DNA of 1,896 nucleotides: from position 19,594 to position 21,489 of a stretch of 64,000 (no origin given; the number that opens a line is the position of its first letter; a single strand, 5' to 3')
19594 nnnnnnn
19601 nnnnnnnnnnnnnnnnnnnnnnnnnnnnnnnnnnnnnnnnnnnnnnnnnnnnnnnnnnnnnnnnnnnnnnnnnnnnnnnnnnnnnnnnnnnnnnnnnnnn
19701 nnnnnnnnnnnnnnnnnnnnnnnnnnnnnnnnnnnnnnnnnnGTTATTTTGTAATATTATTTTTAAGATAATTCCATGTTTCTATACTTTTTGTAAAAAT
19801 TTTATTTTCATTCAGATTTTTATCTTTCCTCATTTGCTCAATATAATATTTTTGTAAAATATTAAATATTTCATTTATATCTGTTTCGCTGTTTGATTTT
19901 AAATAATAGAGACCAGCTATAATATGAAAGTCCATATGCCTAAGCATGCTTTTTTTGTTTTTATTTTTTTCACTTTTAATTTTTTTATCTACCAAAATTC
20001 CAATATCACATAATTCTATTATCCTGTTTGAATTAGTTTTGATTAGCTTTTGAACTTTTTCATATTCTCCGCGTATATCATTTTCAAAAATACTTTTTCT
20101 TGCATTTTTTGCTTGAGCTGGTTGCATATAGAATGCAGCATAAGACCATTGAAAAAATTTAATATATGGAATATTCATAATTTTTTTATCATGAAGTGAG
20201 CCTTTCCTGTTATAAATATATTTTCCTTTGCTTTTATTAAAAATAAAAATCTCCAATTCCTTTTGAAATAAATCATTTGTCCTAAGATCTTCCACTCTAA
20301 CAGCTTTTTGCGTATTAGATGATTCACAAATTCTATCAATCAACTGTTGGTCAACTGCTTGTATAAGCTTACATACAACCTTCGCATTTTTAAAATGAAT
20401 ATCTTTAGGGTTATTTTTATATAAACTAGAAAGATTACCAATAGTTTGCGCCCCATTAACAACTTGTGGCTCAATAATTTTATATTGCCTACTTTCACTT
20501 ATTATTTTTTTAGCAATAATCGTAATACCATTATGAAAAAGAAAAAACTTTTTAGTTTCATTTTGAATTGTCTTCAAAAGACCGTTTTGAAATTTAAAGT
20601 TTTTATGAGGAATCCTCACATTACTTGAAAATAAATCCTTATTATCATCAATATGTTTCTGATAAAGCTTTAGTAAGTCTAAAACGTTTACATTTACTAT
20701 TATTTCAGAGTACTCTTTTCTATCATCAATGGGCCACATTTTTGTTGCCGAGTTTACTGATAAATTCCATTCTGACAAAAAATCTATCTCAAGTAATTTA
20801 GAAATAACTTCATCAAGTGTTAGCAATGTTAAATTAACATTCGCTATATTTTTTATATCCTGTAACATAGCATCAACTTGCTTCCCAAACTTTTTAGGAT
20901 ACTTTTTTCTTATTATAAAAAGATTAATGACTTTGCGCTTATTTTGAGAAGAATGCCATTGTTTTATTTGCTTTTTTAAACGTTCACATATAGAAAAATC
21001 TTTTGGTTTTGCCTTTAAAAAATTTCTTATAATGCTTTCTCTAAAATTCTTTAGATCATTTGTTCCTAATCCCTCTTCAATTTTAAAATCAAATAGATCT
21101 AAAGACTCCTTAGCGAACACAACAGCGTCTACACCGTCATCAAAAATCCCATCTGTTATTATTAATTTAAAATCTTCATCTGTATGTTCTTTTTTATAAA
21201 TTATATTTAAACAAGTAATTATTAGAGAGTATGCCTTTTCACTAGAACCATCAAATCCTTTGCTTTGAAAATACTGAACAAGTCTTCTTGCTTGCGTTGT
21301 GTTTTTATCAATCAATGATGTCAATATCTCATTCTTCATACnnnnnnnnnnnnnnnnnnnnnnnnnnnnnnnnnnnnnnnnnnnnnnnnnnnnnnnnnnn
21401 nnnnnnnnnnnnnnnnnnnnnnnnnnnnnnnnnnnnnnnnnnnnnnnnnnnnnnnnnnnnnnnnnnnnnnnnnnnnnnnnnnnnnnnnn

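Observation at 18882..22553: DpnII-like GATC R-M operon with an AIPR-like Abi gene inserted between MTase and REase, led by a TspO-like gene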

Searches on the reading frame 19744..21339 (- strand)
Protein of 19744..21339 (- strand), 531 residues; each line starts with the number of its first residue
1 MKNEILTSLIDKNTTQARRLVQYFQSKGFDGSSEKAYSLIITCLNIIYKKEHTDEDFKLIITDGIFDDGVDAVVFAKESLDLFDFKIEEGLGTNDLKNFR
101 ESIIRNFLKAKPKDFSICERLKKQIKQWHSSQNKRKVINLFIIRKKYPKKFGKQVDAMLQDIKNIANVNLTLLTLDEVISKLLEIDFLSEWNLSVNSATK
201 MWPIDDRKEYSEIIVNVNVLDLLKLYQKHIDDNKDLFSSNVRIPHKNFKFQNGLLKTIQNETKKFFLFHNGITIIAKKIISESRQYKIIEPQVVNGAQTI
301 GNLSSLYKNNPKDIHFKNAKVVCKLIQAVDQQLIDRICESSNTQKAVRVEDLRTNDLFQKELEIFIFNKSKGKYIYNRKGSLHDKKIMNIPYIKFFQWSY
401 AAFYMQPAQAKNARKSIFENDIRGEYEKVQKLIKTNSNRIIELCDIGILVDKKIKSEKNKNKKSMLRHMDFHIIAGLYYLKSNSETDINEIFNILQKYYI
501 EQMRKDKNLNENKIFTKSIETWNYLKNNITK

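Call 3: search_protein_families(library=pfam, proteins=[window:19744-21339:-], max_evalue=0.01)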
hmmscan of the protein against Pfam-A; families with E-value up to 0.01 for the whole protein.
window:19744-21339:- (531 aa): 1 family
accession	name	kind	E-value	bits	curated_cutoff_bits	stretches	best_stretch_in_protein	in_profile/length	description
PF10592.14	AIPR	-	6.8e-31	108.5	25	1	237-494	1-282/308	AIPR protein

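Call 4: search_protein_families(library=padloc, proteins=[window:19744-21339:-], max_evalue=0.01)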
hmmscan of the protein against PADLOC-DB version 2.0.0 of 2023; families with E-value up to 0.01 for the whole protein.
window:19744-21339:- (531 aa): 1 family
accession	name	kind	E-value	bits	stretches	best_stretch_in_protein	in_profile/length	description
PDLC02357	AbiU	-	7.5e-29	99.3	1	89-504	95-499/537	AbiU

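Call 5: search_protein_families(library=ncbifam, proteins=[window:19744-21339:-], max_evalue=0.01)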
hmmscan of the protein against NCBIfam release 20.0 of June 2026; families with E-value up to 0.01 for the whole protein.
window:19744-21339:- (531 aa): 1 family
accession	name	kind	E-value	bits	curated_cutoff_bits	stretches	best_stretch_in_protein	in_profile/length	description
NF041935.1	MzaE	equivalog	5.5e-08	31.8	1050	1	202-364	212-383/593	MZA anti-phage system associated AIPR family protein MzaE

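Call 9: find_homologous_proteins(query=window:19744-21339:-)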
Query window:19744-21339:- (531 aa): 35 proteins with E <= 0.001 among 8000 candidates.
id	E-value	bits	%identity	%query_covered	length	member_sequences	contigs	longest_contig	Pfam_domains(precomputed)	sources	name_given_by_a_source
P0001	0.0e+0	1159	100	100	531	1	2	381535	PF10592.15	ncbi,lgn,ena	-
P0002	9.2e-142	492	47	100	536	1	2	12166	PF10592.15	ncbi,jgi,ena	-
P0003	7.0e-137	475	47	100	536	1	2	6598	PF10592.15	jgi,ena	-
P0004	3.1e-136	473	45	100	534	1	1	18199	PF10592.15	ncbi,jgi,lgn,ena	ncbi:MAG: AIPR family protein [Candidatus Paceibacterota bacterium]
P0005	6.6e-136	472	45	100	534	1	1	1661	PF10592.15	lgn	-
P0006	1.4e-130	455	43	100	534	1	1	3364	PF10592.15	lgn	-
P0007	3.0e-127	444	42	100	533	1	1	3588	PF10592.15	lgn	-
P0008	7.5e-125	436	45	100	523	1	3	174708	PF10592.15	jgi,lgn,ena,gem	-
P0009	7.5e-125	436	44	99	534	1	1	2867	PF10592.15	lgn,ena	-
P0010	8.0e-125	436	45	100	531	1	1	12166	PF10592.15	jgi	jgi:hypothetical protein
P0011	6.3e-119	416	43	96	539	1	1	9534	PF10592.15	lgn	-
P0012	1.6e-118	415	42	100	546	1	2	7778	PF10592.15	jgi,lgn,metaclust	metaclust:\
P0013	1.5e-116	408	42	87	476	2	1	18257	PF10592.15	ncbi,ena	-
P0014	3.1e-111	391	38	100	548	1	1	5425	PF10592.15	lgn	-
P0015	9.2e-111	389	39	100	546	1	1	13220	PF10592.15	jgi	-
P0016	3.3e-92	328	37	98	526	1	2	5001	PF10592.15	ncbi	-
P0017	2.6e-65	239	32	98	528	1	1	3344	PF10592.15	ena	-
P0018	4.3e-32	130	26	87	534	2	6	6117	PF10592.15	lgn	-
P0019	4.2e-8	51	28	33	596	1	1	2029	PF10592.15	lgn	-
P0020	8.0e-7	46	34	34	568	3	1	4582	PF10592.15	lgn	-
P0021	1.1e-6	46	29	51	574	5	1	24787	PF10592.15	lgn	-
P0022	1.1e-6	46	24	48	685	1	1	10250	PF00570.29,PF10592.15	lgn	-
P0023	2.1e-6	45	29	28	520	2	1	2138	PF10592.15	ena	-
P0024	2.4e-6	45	24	53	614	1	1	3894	PF10592.15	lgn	-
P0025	3.0e-6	45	25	72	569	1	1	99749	PF10592.15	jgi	jgi:hypothetical protein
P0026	1.4e-5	42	26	57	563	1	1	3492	PF10592.15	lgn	-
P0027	1.6e-5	42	35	29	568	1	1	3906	PF10592.15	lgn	-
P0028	2.1e-5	42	30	38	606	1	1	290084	PF10592.15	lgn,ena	-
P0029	4.1e-5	41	30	27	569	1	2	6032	PF10592.15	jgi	-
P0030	4.4e-5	41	26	25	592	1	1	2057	PF13156.13,PF10592.15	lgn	-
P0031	6.6e-5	40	29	27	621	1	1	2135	PF10592.15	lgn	-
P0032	1.2e-4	39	25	58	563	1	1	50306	PF10592.15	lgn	-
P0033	1.3e-4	39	24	46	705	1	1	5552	PF00570.29,PF10592.15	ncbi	-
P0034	1.4e-4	39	33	21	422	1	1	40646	PF10592.15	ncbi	ncbi:MAG: AIPR family protein [Candidatus Bilamarchaeaceae archaeon]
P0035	1.5e-4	39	27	38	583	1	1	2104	PF10592.15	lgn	-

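Call 10: find_encoding_contigs(protein=P0001, flank=6000, max_places=3)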
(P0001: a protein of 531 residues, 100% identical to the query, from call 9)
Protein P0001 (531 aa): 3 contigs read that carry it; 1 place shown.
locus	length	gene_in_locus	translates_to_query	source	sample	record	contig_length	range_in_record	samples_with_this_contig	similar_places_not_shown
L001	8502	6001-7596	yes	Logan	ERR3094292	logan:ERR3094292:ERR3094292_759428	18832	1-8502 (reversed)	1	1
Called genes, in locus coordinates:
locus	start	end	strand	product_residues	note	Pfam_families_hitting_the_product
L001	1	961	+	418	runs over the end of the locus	PF11999:Ice_binding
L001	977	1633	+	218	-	PF04203:Sortase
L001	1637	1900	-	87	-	-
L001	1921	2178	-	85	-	PF06103:DUF948 (weak)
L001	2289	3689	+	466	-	PF03060:NMO (faint)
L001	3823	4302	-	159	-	-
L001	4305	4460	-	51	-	-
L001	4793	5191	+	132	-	PF03073:TspO_MBR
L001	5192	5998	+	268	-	PF01555:N6_N4_Mtase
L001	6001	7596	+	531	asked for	PF10592:AIPR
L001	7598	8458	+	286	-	PF04556:DpnII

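Call 11: find_encoding_contigs(protein=P0004, flank=6000, max_places=2)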
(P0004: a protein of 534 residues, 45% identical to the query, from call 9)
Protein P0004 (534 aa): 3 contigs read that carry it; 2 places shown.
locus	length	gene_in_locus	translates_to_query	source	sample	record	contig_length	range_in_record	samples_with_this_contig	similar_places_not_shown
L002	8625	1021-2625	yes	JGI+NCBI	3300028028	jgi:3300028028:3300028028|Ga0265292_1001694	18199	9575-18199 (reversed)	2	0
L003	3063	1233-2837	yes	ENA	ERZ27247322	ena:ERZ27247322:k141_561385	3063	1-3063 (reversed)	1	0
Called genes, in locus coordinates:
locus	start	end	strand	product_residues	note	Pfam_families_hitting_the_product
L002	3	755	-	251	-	PF00239:Resolvase, PF07508:Recombinase (weak)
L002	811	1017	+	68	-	PF13560:HTH_31, PF12844:HTH_19, PF13413:HTH_25 (weak), PF13443:HTH_26 (weak), PF01381:HTH_3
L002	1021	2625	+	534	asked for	PF10592:AIPR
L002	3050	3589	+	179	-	PF01025:GrpE (weak)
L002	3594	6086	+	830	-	PF00012:HSP70, PF06723:MreB_Mbl, PF00012:HSP70 (weak)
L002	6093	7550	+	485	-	-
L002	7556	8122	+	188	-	-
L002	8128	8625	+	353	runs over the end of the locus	PF13173:AAA_14 (weak), PF13191:AAA_16 (weak), PF00004:AAA, PF07728:AAA_5 (weak), PF17862:AAA_lid_3 (weak)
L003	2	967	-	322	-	?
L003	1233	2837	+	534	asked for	PF10592:AIPR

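Call 12: find_encoding_contigs(protein=P0008, flank=6000, max_places=2)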
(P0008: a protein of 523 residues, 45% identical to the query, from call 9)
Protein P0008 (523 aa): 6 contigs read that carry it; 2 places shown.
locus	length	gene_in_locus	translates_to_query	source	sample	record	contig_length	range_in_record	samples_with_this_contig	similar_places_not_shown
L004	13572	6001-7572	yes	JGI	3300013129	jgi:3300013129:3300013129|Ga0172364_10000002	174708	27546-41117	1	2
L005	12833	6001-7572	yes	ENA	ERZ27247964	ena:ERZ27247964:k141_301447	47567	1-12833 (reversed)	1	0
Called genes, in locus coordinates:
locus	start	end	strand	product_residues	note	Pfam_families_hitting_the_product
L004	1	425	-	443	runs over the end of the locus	PF03979:Sigma70_r1_1 (weak), PF00140:Sigma70_r1_2, PF04542:Sigma70_r2, PF04539:Sigma70_r3, PF04545:Sigma70_r4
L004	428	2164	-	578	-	PF01807:Zn_ribbon_DnaG, PF08275:DNAG_N, PF01751:Toprim (weak), PF13662:Toprim_4, PF13155:Toprim_2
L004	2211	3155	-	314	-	PF01820:Dala_Dala_lig_N, PF02222:ATP-grasp, PF02655:ATP-grasp_3, PF02786:CPSase_L_D2, PF07478:Dala_Dala_lig_C, PF13535:ATP-grasp_4 (weak)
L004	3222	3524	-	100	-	PF00076:RRM_1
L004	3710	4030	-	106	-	-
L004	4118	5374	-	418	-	PF07995:GSDH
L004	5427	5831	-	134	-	PF13473:Cupredoxin_1, PF00127:Copper-bind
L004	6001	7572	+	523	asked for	PF10592:AIPR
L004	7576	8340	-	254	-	PF22515:DUF6996, PF22518:DUF6997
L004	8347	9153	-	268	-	PF01555:N6_N4_Mtase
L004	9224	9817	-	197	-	-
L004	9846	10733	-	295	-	PF01435:Peptidase_M48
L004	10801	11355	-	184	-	PF04011:LemA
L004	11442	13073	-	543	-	PF00118:Cpn60_TCP1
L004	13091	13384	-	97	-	PF00166:Cpn10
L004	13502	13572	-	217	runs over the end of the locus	PF01909:NTP_transf_2 (weak), PF18765:Polbeta (weak)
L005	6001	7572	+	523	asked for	PF10592:AIPR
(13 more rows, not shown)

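Call 15: find_related_loci(query=A1, collection=genome_contigs, flank=6000)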
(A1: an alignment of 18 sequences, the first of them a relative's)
Query A1 (531 aa) in genome_contigs; peptide patterns used: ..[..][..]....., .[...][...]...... (x = any residue, [..] = any of these).
412 stretches matched a pattern; 380 encode a relative of the query (tblastn E <= 1e-3); the best 80 are kept; 80 distinct loci.
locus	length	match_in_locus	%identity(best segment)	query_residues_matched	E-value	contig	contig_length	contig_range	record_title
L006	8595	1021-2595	45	1-522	1e-132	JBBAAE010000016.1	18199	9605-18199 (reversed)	MAG: Candidatus Paceibacterota bacterium isolate SO_2017_GW3_33 scaffold_1681_c1_OW296A_2017, whole genome shotgun seque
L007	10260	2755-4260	34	31-529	9e-68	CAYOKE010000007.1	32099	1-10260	MAG TPA_asm: uncultured Gammaproteobacteria bacterium isolate SRP263991_co1_502 genome assembly, contig: NODE_1673_lengt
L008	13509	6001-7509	35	31-526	2e-66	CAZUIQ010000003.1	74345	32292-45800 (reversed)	MAG TPA_asm: uncultured Candidatus Saccharibacteria bacterium isolate SRP285395_co1_163 genome assembly, contig: NODE_37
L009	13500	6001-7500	32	31-528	2e-65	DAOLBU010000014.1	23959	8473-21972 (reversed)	MAG TPA_asm: Candidatus Paceibacterota bacterium isolate AMR_MDS_0110 NODE_651_length_23959_cov_4.984270, whole genome s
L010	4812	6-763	48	257-531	2e-45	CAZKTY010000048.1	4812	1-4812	MAG TPA_asm: uncultured Candidatus Saccharibacteria bacterium isolate SRP142039_co2_4 genome assembly, contig: NODE_2155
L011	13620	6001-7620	28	1-526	1e-42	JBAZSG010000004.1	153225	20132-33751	MAG: Patescibacteria group bacterium isolate SO_2017_GW1_168 NODE_786_length_153225_cov_2.475708_OW334_2017, whole genom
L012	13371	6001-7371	32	31-478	2e-43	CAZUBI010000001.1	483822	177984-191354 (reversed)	MAG TPA_asm: uncultured Candidatus Saccharibacteria bacterium isolate binchicken_co194_85 genome assembly, contig: NODE_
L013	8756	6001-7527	28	25-525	3e-41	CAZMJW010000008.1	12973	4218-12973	MAG TPA_asm: uncultured Gammaproteobacteria bacterium isolate binchicken_co39_573 genome assembly, contig: NODE_11524_le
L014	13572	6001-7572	33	9-529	4e-71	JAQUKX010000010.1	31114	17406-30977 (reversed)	MAG: Patescibacteria group bacterium isolate STD1_117 NODE_2926_length_31114_cov_3.909543_Sandtown_D1, whole genome shot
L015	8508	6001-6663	32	221-429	2e-16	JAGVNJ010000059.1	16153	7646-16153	MAG: Candidatus Edwardsbacteria bacterium isolate DeMMO3_1 c_000000093851, whole genome shotgun sequence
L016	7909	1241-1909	26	224-429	3e-15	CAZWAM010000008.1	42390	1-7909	MAG TPA_asm: uncultured bacterium isolate SRP239594_co1_49 genome assembly, contig: NODE_164_length_42390_cov_16.308185,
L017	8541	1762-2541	27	145-379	9e-15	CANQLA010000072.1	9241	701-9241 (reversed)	MAG: Candidatus Gastranaerophilales bacterium isolate Lapin-032__bin25 genome assembly, contig: Lapin-032__NODE_10042_le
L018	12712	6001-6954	27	189-463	3e-14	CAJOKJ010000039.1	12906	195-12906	Candidatus Gastranaerophilales bacterium isolate Reindeer_1_mag_119 genome assembly, contig: scaffold_11434, whole genom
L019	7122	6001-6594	27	236-419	1e-13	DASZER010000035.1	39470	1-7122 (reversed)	MAG TPA_asm: Frankiaceae bacterium isolate SMAG_U6499 k141_223014, whole genome shotgun sequence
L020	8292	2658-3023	37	236-356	5e-13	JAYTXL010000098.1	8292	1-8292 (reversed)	MAG: Verrucomicrobiota bacterium isolate GFS_5964 GFS_5964_97, whole genome shotgun sequence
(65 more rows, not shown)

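Call 20: search_protein_families(library=pfam, proteins=[L008:4933-5904:+, L008:8383-9132:+, L008:2670-3479:+, L014:7607-8221:+, L014:4999-5958:+, L012:5083-5853:+, L009:5369-5884:+, L009:7521-8084:-, L004:7576-8340:-, L011:7812-8366:+], max_evalue=0.01)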
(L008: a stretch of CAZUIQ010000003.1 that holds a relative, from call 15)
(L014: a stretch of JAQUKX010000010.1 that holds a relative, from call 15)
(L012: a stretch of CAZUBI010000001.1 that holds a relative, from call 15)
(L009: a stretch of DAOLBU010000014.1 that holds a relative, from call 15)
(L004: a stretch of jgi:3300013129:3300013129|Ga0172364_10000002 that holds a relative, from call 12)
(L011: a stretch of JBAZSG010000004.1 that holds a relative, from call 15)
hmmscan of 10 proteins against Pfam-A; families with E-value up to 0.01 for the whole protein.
L008:4933-5904:+ (323 aa): 2 families
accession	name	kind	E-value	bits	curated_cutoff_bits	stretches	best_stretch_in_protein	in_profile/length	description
PF02086.21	MethyltransfD12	-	1e-64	219.2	22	1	54-305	1-253/253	D12 class N6 adenine-specific DNA methyltransferase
PF03602.21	Cons_hypoth95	-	0.00058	20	24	0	196-242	83-133/182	Conserved hypothetical protein 95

L008:8383-9132:+ (249 aa): 4 families
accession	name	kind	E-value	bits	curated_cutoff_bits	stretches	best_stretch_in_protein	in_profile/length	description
PF01555.25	N6_N4_Mtase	-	6.5e-24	85.5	26.7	2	10-91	133-217/221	DNA methylase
PF01170.24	UPF0020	-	4e-08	33.6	22.3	1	54-138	27-135/197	RMKL-like, methyltransferase domain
PF08241.18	Methyltransf_11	-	0.0034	18.4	21.2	0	65-130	6-66/95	Methyltransferase domain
PF03602.21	Cons_hypoth95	-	0.0039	17.3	24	1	54-136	40-125/182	Conserved hypothetical protein 95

L008:2670-3479:+ (269 aa): 1 family
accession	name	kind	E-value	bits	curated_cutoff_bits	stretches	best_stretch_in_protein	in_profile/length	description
PF02498.22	Bro-N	-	0.00025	22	25.6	1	9-97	2-82/96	BRO family, N-terminal domain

L014:7607-8221:+ (204 aa): 0 families

L014:4999-5958:+ (319 aa): 2 families
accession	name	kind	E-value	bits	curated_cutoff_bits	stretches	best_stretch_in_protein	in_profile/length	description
PF02086.21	MethyltransfD12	-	9.6e-60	202.9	22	1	51-291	1-245/253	D12 class N6 adenine-specific DNA methyltransferase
PF03602.21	Cons_hypoth95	-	0.0058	16.8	24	0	193-249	83-143/182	Conserved hypothetical protein 95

L012:5083-5853:+ (256 aa): 2 families
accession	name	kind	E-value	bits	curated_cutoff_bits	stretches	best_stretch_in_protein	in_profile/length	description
PF22518.2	DUF6997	-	3.7e-52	177.4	27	1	83-251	2-174/175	Domain of unknown function (DUF6997)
PF22515.2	DUF6996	-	7.2e-22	77.6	27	1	5-81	2-71/71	Domain of unknown function (DUF6996)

L009:5369-5884:+ (171 aa): 1 family
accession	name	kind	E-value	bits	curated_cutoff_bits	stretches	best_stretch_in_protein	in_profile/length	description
PF20472.4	PDDEXK_11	-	0.00068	19.8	23.7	1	80-107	54-81/145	PD-(D/E)XK nuclease superfamily domain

L009:7521-8084:- (187 aa): 0 families

L004:7576-8340:- (254 aa): 2 families
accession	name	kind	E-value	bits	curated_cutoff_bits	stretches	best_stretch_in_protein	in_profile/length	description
PF22518.2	DUF6997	-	3.7e-50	170.9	27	1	84-251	3-174/175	Domain of unknown function (DUF6997)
PF22515.2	DUF6996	-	3.1e-21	75.6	27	1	6-81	3-71/71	Domain of unknown function (DUF6996)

L011:7812-8366:+ (184 aa): 1 family
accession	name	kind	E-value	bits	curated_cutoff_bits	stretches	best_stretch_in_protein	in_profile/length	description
PF01966.28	HD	-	1e-08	35.9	22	1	30-123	6-113/116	HD domain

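Call 22: search_solved_structures(query=A1, max_evalue=1)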
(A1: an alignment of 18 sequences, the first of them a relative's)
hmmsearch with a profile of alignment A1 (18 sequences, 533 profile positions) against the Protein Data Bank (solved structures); distinct sequences matched with E-value up to 1: 1.
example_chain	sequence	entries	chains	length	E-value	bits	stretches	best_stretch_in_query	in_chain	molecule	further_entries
3q87_A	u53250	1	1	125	0.62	11.7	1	1-78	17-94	Putative uncharacterized protein ECU08_1170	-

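Call 27: predict_structure(alignment_id=A1)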
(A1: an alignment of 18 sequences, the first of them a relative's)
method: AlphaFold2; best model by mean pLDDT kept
length: 531 residues; sequences in the alignment: 18
mean_pLDDT: 86.7   pTM: 0.81
mean pLDDT of the five models: 86.7, 85.9, 85.5, 83.8, 83.0
residues with pLDDT >= 90: 248; 70-90: 249; 50-70: 34; < 50: 0
segments of 3 or more residues with pLDDT < 50: none
pLDDT, mean of each block of 10 residues (from residue 1): 92 94 89 88 93 94 81 92 91 85 83 78 90 91 91 90 91 92 79 82 68 89 90 80 75 87 78 89 88 86 84 87 87 75 63 78 93 86 80 91 92 78 77 92 96 95 94 96 94 96 91 87 93 74
secondary structure, 60 per line:
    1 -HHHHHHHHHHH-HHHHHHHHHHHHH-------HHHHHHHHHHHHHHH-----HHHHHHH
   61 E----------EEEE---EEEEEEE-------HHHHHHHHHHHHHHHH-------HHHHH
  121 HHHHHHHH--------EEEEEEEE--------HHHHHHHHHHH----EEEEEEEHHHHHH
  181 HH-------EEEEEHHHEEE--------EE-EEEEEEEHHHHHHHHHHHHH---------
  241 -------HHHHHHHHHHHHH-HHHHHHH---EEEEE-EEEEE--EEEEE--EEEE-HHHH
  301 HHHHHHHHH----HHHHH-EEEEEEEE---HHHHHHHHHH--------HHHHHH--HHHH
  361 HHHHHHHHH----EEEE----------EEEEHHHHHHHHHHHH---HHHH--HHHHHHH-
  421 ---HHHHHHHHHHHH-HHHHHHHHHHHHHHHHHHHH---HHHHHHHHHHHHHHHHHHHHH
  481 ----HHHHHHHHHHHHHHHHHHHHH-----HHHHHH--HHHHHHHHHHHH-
elements in order: H2-12 H14-26 H34-48 H54-60 E72-75 E79-85 H93-108 H116-128 E137-144 H153-163 E168-174 H175-182 E190-194 E198-200 E212-218 H219-231 H248-260 H262-268 E272-276 E278-282 E285-289 E292-295 H297-309 H314-318 E320-327 H331-340 H349-354 H357-369 E374-377 E388-391 H392-403 H407-410 H413-419 H424-435 H437-456 H460-480 H485-505 H511-516 H519-530

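Call 34: find_related_loci(query=A1, collection=metagenome_contigs, flank=6000)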
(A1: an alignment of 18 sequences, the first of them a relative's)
Query A1 (531 aa) in metagenome_contigs; peptide patterns used: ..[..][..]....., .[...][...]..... (x = any residue, [..] = any of these).
600 stretches matched a pattern (row limit reached: there are more); 239 encode a relative of the query (tblastn E <= 1e-3); the best 80 are kept; 80 distinct loci.
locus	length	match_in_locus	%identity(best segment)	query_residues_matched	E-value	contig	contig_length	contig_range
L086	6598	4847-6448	47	1-529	2e-133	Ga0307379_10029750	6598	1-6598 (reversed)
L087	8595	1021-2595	45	1-522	9e-133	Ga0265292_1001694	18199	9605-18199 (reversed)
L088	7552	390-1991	47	1-529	9e-133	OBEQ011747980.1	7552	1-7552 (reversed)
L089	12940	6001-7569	45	1-531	5e-131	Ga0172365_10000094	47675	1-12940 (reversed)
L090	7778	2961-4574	42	1-522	3e-126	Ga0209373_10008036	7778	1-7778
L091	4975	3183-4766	37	1-522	4e-94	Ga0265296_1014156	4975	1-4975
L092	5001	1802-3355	37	4-522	3e-92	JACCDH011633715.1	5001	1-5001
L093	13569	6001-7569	45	1-531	5e-131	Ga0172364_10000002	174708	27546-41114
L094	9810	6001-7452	34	31-515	8e-79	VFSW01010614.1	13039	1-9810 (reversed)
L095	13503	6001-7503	34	25-522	8e-77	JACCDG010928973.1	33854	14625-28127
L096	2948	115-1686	34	1-526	4e-73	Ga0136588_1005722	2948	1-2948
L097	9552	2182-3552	32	31-478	9e-44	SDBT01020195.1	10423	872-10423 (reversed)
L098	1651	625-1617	37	28-366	3e-44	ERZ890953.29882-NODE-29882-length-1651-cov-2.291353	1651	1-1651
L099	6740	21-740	36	283-517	3e-33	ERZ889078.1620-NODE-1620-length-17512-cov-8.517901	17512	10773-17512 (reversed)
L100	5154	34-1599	28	11-525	2e-32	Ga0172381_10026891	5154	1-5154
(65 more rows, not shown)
